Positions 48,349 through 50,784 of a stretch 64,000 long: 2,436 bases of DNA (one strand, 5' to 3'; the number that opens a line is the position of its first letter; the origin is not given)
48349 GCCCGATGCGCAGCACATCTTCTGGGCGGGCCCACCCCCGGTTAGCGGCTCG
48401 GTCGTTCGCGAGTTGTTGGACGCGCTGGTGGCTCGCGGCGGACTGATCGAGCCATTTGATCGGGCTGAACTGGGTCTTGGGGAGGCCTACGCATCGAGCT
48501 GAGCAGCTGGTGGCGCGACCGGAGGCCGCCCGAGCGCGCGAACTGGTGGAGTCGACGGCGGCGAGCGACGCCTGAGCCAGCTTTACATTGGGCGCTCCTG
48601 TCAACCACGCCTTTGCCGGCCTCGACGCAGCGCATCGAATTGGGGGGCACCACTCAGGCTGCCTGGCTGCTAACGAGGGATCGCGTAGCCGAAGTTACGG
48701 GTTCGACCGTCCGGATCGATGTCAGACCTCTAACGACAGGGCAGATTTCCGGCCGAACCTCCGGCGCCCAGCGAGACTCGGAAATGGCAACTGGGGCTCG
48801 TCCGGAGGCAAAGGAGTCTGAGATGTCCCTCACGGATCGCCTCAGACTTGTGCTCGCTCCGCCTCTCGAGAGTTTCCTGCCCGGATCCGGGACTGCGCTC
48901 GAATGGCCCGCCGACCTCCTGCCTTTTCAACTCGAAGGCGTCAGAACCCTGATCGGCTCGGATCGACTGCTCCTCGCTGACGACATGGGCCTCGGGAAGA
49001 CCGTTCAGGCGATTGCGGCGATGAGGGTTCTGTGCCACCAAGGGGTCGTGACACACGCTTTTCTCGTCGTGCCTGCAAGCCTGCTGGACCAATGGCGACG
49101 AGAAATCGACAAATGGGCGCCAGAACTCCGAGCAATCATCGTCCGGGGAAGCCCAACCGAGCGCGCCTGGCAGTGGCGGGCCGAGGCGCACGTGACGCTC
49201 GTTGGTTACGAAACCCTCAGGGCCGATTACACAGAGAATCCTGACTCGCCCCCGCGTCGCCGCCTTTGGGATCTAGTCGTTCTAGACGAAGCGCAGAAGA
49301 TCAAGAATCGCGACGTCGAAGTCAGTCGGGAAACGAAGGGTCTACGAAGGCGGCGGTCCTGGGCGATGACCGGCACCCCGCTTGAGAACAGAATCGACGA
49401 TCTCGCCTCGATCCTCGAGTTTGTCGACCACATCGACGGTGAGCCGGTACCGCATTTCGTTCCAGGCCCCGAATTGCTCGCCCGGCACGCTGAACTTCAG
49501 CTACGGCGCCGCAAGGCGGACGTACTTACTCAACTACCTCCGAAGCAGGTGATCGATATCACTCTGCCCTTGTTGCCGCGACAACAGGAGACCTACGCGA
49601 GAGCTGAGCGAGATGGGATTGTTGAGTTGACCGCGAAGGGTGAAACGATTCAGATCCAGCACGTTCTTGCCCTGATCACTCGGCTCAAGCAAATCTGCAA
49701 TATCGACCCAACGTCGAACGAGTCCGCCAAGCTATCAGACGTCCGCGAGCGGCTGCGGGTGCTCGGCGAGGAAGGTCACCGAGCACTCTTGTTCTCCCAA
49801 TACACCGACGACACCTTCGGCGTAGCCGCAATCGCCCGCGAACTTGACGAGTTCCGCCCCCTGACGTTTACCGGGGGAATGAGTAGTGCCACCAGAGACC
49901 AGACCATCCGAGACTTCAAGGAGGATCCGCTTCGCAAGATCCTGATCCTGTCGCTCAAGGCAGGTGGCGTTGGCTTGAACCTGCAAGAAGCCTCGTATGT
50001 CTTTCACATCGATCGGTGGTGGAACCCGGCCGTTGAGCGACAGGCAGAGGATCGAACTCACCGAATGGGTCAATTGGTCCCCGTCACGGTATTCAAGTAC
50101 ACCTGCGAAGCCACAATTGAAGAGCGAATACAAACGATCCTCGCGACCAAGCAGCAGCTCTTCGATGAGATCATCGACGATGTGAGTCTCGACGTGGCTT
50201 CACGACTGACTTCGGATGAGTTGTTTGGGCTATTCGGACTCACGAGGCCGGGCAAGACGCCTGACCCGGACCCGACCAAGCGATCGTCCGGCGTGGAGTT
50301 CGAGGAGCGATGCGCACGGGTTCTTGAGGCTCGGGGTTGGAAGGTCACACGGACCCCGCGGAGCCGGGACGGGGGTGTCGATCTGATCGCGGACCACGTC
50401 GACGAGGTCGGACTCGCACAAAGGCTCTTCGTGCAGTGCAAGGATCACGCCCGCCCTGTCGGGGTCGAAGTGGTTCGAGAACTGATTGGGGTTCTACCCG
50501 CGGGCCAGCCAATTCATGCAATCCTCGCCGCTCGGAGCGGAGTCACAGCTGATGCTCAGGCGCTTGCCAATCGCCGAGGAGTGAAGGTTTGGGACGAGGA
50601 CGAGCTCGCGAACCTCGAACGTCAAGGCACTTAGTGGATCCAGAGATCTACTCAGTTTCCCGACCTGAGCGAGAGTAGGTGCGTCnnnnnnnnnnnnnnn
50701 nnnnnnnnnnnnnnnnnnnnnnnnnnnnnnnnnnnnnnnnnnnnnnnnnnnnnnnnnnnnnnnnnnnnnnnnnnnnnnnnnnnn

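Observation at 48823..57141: SNF2-Mrr fusion, unknown 418-aa protein, 648-aa double-HKD PLD nuclease and 1111-aa SNF2-like helicase: tightly coupled nuclease-helicase array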

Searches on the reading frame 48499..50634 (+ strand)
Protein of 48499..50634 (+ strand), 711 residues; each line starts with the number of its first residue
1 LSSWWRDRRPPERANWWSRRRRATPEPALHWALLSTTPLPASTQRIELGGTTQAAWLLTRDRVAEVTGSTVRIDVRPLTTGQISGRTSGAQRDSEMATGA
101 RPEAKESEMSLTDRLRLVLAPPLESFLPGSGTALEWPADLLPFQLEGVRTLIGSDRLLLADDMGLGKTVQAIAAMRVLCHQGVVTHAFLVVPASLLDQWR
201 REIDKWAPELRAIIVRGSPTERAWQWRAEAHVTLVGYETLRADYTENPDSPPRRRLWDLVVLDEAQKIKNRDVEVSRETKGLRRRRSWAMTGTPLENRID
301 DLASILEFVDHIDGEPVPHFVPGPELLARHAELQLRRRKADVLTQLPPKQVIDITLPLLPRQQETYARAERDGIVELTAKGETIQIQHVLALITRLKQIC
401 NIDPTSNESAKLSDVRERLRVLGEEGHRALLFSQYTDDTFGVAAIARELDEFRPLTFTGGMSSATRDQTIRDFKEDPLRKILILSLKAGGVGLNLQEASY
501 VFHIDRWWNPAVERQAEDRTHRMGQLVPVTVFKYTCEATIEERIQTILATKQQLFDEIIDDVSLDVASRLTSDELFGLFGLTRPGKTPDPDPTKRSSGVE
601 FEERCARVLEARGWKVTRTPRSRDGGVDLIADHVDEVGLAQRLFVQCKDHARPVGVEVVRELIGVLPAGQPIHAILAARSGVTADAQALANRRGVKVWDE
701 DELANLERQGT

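Call 4: search_protein_families(library=pfam, proteins=[window:48823-50634:+], max_evalue=0.01)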
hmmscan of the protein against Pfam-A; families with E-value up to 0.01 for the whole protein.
window:48823-50634:+ (603 aa): 6 families
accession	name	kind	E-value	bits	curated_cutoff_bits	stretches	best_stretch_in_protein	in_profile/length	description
PF00176.29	SNF2-rel_dom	-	2.9e-45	155.1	24.9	2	36-201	2-178/290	SNF2-related domain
PF04471.18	Mrr_cat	-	4.4e-25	88.5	21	1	487-598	3-114/115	Restriction endonuclease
PF00271.37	Helicase_C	-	8.4e-19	68.3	23.5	1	309-416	8-110/110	Helicase conserved C-terminal domain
PF22722.2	NA-iREase1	-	1.6e-08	34.9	27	1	493-595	1-104/106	NACHT-associated inactive Restriction Endonuclease 1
PF04851.21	ResIII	-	5.7e-07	30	22.5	1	41-186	13-162/164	Type III restriction enzyme, res subunit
PF00270.35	DEAD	-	6.5e-05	23.2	26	1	34-186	2-160/167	DEAD/DEAH box helicase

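Call 5: search_protein_families(library=padloc, proteins=[window:48823-50634:+], max_evalue=0.01)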
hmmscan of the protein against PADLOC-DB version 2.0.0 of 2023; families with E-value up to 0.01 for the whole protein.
window:48823-50634:+ (603 aa): 47 families (the best 25 are shown)
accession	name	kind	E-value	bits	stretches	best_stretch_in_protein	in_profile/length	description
PDLC00633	ZorD1|ZorD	-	1.7e-71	239.5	2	30-201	442-614/908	"SWI2/SNF2 helicase, Mrr-like nuclease"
PDLC00631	ZorD1|ZorD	-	5.4e-65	217.8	2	225-598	667-1059/1071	"SWI2/SNF2 helicase, Mrr-like nuclease"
PDLC02845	DpdE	-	3.2e-64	215.3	1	33-452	845-1274/1293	DpdE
PDLC00634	ZorD1|ZorD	-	1.3e-61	206.6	2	225-424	726-934/1208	"SWI2/SNF2 helicase, Mrr-like nuclease"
PDLC02842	DpdE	-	1.5e-60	203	2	223-456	914-1160/1176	DpdE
PDLC00629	ZorD1|ZorD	-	8.4e-59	197.4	3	224-424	718-922/1012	"SWI2/SNF2 helicase, Mrr-like nuclease"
PDLC00632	ZorD1|ZorD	-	9.8e-55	184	3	226-459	831-1087/1101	"SWI2/SNF2 helicase, Mrr-like nuclease"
PDLC02850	DpdE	-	8.3e-54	180.9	2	225-471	1009-1260/1282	DpdE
PDLC02849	DpdE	-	2.7e-53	179.3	2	225-473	604-853/857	DpdE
PDLC02851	DpdE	-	3.7e-49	165.4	1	50-471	620-1054/1055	DpdE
PDLC00628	ZorD1|ZorD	-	6.4e-44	148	2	223-426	734-942/1171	"SWI2/SNF2 helicase, Mrr-like nuclease"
PDLC02852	DpdE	-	5.9e-39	131.7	1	30-460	464-865/905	DpdE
PDLC02627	DrmD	-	4.2e-38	129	1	37-453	309-700/748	DrmD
PDLC00627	ZorD1|ZorD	-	1.4e-34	117.3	3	354-425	888-959/1006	"SWI2/SNF2 helicase, Mrr-like nuclease"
PDLC02854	DpdE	-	1.9e-33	113.4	3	227-444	818-1055/1083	DpdE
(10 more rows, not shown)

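Call 7: search_protein_families(library=ncbifam, proteins=[window:48823-50634:+], max_evalue=0.001)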
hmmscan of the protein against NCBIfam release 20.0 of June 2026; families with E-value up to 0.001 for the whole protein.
window:48823-50634:+ (603 aa): 8 families
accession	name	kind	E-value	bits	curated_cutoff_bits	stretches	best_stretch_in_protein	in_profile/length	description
NF058637.1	helic_SCO1167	equivalog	1.6e-71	241.6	1200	2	226-470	676-928/932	SCO1167/SCO6262 family helicase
NF053675.1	pilus_reg_Snf2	equivalog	2.9e-70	237.5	1100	1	30-466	583-1021/1029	pilus expression-regulating Snf2 family helicase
NF041790.1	anti-phage_ZorD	equivalog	2.8e-42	144.7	1500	3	224-424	816-1033/1035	type I Zorya anti-phage system protein ZorD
NF038318.1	DISARM_DrmD_b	equivalog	1.2e-20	73.3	950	2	49-203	50-207/868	DISARM system SNF2-like helicase DrmD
NF038317.1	DISARM_DrmD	equivalog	7.4e-20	70.9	610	2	34-96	110-174/1021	DISARM system SNF2-like helicase DrmD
NF041062.1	DpdE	equivalog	1.7e-19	69.3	500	2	31-202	153-313/1048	protein DpdE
NF042964.1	phospholipD_antiphage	equivalog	6.3e-17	61.2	1100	2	293-450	658-825/895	phospholipase D-like domain-containing anti-phage protein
NF003426.0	PRK04914.1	equivalog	1.9e-09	36.4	576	1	47-170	171-295/959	RNA polymerase-associated protein RapA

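Call 11: find_homologous_proteins(query=window:48823-50634:+, max_evalue=1e-30)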
Query window:48823-50634:+ (603 aa): 7892 proteins with E <= 1e-30 among 8000 candidates; the best 120 are listed.
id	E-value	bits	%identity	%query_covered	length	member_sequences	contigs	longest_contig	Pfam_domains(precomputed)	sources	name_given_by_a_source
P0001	0.0e+0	1351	100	100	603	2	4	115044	PF00176.30,PF22722.3,PF00271.38,PF04471.19,PF04851.22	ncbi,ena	-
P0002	0.0e+0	1123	83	99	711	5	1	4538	PF00270.36,PF00176.30,PF22722.3,PF00271.38,PF04471.19,PF04851.22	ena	-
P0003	0.0e+0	1120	82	99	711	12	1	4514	PF00270.36,PF00176.30,PF22722.3,PF00271.38,PF04471.19,PF04851.22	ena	-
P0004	0.0e+0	1117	82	99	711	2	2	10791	PF00270.36,PF00176.30,PF22722.3,PF00271.38,PF04471.19,PF04851.22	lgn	-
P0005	0.0e+0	1108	82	99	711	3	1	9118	PF00270.36,PF00176.30,PF22722.3,PF00271.38,PF04471.19,PF04851.22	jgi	jgi:superfamily II DNA or RNA helicase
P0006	0.0e+0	1102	81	99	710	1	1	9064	PF00270.36,PF00176.30,PF22722.3,PF00271.38,PF04471.19,PF04851.22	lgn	-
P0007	0.0e+0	1090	80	100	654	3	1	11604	PF00270.36,PF00176.30,PF22722.3,PF00271.38,PF04471.19,PF04851.22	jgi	-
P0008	0.0e+0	1089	80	99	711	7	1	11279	PF00270.36,PF00176.30,PF22722.3,PF00271.38,PF04471.19,PF04851.22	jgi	jgi:superfamily II DNA or RNA helicase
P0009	0.0e+0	1085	80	99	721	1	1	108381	PF00270.36,PF00176.30,PF22722.3,PF00271.38,PF04471.19,PF04851.22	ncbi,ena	-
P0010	0.0e+0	1046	78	100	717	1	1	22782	PF00270.36,PF00176.30,PF22722.3,PF00271.38,PF04471.19,PF04851.22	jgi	jgi:superfamily II DNA or RNA helicase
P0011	0.0e+0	1037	77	99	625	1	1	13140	PF00270.36,PF00176.30,PF22722.3,PF00271.38,PF04471.19,PF04851.22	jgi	jgi:SNF2 family DNA or RNA helicase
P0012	0.0e+0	1032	76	99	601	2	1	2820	PF00270.36,PF00176.30,PF22722.3,PF00271.38,PF04471.19,PF04851.22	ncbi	-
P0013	5.0e-296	1001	74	99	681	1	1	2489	PF00270.36,PF00176.30,PF22722.3,PF00271.38,PF04471.19,PF04851.22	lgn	-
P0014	3.1e-295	998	75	97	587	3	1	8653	PF00270.36,PF00176.30,PF22722.3,PF00271.38,PF04471.19,PF04851.22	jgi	jgi:SNF2 family DNA or RNA helicase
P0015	8.3e-282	954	70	99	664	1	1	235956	PF00270.36,PF00176.30,PF22722.3,PF00271.38,PF04471.19,PF04851.22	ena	-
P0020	1.0e-275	934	69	99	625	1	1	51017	PF00270.36,PF00176.30,PF22722.3,PF00271.38,PF04471.19,PF04851.22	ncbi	ncbi:MAG: SNF2-related protein [Bacillota bacterium]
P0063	1.3e-257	874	66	99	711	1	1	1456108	PF00270.36,PF00176.30,PF22722.3,PF00271.38,PF04471.19,PF04851.22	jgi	jgi:superfamily II DNA or RNA helicase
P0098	1.5e-245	834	62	99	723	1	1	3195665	PF00270.36,PF00176.30,PF22722.3,PF00271.38,PF04471.19,PF04851.22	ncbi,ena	-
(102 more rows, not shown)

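Call 12: find_encoding_contigs(protein=P0009, flank=10000, max_places=2)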
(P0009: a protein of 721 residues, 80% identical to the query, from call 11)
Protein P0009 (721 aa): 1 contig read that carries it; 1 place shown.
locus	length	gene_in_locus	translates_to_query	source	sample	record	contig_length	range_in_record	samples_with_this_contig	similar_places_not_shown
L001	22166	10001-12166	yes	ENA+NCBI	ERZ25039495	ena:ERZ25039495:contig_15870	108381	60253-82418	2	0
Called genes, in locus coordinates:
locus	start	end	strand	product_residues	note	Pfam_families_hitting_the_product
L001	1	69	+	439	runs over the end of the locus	-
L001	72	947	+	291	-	-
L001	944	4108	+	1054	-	PF04313:HSDR_N, PF04851:ResIII, PF18766:SWI2_SNF2, PF22679:T1R_D3-like, PF11867:T1RH-like_C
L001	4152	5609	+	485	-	-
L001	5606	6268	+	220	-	PF03167:UDG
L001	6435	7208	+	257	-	-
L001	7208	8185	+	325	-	PF10923:BrxC_BrxD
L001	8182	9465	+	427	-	PF10923:BrxC_BrxD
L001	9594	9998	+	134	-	-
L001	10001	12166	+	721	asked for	PF00176:SNF2-rel_dom, PF00270:DEAD (weak), PF04851:ResIII, PF00176:SNF2-rel_dom, PF00271:Helicase_C, PF04471:Mrr_cat, PF22722:NA-iREase1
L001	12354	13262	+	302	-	PF14338:Mrr_N, PF04471:Mrr_cat, PF22722:NA-iREase1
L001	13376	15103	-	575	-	PF08378:NERD (weak), PF00580:UvrD-helicase (faint), PF13191:AAA_16 (weak), PF13245:AAA_19, PF13401:AAA_22 (faint), PF13538:UvrD_C_2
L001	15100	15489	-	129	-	PF12705:PDDEXK_1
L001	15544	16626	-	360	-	-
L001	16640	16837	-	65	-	-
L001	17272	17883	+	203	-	-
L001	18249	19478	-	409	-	PF13657:Couple_hipA, PF07804:HipA_C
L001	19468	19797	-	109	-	PF13560:HTH_31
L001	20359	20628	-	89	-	-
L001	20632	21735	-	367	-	PF25023:TEN_YD-shell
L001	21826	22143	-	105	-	PF13744:HTH_37 (weak), PF13560:HTH_31, PF01381:HTH_3 (weak)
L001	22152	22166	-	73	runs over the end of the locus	PF05973:Gp49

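Call 13: find_encoding_contigs(protein=P0015, flank=10000, max_places=2)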
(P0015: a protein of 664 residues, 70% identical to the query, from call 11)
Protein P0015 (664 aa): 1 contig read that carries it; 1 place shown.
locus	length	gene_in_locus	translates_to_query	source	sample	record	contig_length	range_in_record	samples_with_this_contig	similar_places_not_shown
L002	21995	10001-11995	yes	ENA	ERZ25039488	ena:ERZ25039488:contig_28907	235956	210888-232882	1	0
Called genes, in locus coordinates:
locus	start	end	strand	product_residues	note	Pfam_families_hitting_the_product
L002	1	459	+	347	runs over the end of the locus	-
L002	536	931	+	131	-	-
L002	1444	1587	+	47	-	-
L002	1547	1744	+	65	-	-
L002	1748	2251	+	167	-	PF03235:GmrSD_N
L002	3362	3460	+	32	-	-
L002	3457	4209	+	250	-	PF03235:GmrSD_N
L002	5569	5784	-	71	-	-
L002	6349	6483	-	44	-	-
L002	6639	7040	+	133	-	-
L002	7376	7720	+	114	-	-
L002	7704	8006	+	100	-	-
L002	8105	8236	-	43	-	-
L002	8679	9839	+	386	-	-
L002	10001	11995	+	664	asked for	PF00176:SNF2-rel_dom, PF00270:DEAD (faint), PF04851:ResIII (weak), PF00271:Helicase_C, PF04471:Mrr_cat, PF22722:NA-iREase1 (weak)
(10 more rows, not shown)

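Call 14: find_encoding_contigs(protein=P0098, flank=10000, max_places=2)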
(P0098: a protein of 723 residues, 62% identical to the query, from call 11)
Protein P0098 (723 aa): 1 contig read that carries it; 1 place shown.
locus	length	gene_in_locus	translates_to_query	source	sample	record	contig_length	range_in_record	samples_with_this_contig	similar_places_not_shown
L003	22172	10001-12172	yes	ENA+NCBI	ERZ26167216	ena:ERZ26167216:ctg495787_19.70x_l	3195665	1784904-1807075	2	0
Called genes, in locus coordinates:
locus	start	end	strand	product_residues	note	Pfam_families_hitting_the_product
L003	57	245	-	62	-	-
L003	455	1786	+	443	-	PF00278:Orn_DAP_Arg_deC, PF02784:Orn_Arg_deC_N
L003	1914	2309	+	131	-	PF00892:EamA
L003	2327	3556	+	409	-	PF13177:DNA_pol3_delta2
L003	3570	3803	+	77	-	-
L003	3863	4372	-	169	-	PF01844:HNH, PF14279:HNH_5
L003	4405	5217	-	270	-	PF02674:Colicin_V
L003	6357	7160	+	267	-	-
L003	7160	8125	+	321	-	PF10923:BrxC_BrxD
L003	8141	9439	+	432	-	PF10923:BrxC_BrxD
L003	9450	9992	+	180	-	-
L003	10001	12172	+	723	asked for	PF00176:SNF2-rel_dom, PF00270:DEAD, PF04851:ResIII, PF00271:Helicase_C, PF04471:Mrr_cat, PF22722:NA-iREase1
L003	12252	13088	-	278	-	PF00753:Lactamase_B, PF19583:ODP (weak), PF23023:Anti-Pycsar_Apyc1 (faint), PF12706:Lactamase_B_2, PF17778:WHD_BLACT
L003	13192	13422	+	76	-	-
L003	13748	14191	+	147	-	PF00296:Bac_luciferase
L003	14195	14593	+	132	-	-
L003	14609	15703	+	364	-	PF01571:GCV_T, PF08669:GCV_T_C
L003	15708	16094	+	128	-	PF01597:GCV_H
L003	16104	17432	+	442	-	PF02347:GDC-P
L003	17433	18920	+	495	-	PF02347:GDC-P, PF21478:GcvP2_C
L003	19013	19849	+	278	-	PF14801:TrmI-like_N, PF01135:PCMT, PF08704:GCD14, PF01209:Ubie_methyltran (faint), PF13847:Methyltransf_31, PF08241:Methyltransf_11 (weak), PF08242:Methyltransf_12 (weak), PF13649:Methyltransf_25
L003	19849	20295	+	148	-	PF00583:Acetyltransf_1, PF13673:Acetyltransf_10, PF13508:Acetyltransf_7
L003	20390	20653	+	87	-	PF01402:RHH_1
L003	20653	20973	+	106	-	PF02452:PemK_toxin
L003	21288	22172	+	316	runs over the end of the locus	PF13793:Pribosyltran_N, PF00156:Pribosyltran, PF14572:Pribosyl_synth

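Call 19: find_related_loci(query=P0001, collection=metagenome_contigs, flank=10000)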
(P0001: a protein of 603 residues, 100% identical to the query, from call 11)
Query P0001 (603 aa) in metagenome_contigs; peptide patterns used: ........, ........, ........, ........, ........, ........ (x = any residue, [..] = any of these).
478 stretches matched a pattern; 397 encode a relative of the query (tblastn E <= 1e-3); the best 80 are kept; 80 distinct loci.
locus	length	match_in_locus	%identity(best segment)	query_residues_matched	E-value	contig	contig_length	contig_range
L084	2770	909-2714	82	1-602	0e+0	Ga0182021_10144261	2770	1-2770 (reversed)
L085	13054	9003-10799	82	1-599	0e+0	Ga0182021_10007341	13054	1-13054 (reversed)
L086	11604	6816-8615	80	1-600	0e+0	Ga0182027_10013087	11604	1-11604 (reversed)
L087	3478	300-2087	68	2-599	0e+0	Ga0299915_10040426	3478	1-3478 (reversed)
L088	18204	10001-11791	69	1-599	0e+0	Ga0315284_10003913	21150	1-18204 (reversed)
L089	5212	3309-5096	68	2-599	0e+0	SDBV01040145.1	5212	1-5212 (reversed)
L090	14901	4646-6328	70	31-592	0e+0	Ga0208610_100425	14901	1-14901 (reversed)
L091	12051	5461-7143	70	31-592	0e+0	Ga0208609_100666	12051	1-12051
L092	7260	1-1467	78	111-599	0e+0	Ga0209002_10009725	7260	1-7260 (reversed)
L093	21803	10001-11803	63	2-603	0e+0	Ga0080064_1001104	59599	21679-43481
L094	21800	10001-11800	64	2-602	0e+0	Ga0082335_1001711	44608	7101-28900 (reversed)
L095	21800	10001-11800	64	2-602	0e+0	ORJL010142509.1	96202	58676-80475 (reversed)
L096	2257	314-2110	66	2-601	0e+0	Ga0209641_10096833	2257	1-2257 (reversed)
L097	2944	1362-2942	67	2-529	0e+0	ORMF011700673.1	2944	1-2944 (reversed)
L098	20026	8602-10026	69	2-476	0e+0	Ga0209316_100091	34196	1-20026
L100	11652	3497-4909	69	2-473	0e+0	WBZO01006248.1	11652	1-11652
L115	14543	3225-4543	46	26-473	7e-104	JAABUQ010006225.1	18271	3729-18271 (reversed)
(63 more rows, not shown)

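Call 53: find_encoding_contigs(protein=P0020, flank=8000, max_places=1)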
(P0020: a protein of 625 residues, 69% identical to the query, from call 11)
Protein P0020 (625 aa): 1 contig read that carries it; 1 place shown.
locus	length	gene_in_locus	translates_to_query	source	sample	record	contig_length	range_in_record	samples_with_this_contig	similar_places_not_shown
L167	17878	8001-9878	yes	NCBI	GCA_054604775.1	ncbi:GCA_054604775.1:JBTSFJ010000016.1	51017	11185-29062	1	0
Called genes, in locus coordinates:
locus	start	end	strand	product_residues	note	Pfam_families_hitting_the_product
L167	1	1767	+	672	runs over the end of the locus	PF00912:Transgly, PF00905:Transpeptidase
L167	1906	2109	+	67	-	-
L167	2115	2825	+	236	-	PF00149:Metallophos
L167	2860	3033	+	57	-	-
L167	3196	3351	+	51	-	-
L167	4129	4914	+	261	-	-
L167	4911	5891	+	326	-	PF10923:BrxC_BrxD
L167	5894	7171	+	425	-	PF10923:BrxC_BrxD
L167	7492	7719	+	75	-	-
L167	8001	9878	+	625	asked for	PF00176:SNF2-rel_dom, PF00270:DEAD, PF04851:ResIII, PF00271:Helicase_C, PF04471:Mrr_cat, PF22722:NA-iREase1 (faint)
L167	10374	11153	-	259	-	PF02146:SIR2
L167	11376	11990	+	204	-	PF12654:DUF3786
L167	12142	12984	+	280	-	PF08378:NERD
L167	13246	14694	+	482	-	PF11794:HpaB_N, PF03241:HpaB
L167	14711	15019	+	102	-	PF27236:AF_0334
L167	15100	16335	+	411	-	PF05221:AdoHcyase, PF02826:2-Hacid_dh_C, PF00670:AdoHcyase_NAD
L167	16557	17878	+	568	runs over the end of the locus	PF01408:GFO_IDH_MocA (faint), PF03447:NAD_binding_3 (weak), PF00989:PAS, PF00158:Sigma54_activat, PF14532:Sigma54_activ_2, PF25601:AAA_lid_14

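Call 54: find_encoding_contigs(protein=P0063, flank=8000, max_places=1)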
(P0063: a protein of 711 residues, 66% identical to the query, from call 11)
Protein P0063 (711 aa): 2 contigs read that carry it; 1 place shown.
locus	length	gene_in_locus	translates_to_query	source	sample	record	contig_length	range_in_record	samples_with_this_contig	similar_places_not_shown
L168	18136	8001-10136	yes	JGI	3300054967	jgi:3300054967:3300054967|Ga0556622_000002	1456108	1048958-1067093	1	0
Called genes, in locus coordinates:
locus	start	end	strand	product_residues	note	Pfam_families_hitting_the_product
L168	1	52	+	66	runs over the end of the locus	PF12728:HTH_17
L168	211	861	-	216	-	-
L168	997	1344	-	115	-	PF13730:HTH_36, PF13545:HTH_Crp_2 (weak)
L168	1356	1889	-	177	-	-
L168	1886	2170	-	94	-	-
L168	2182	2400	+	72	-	-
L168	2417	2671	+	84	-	-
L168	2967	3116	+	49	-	-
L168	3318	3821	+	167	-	-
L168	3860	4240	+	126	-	-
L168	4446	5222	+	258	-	-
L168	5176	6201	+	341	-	PF10923:BrxC_BrxD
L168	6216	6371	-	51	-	-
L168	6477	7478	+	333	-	PF10923:BrxC_BrxD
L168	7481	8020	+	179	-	-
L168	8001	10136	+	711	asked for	PF00176:SNF2-rel_dom, PF00270:DEAD (weak), PF04851:ResIII, PF22722:NA-iREase1 (faint), PF00271:Helicase_C, PF04471:Mrr_cat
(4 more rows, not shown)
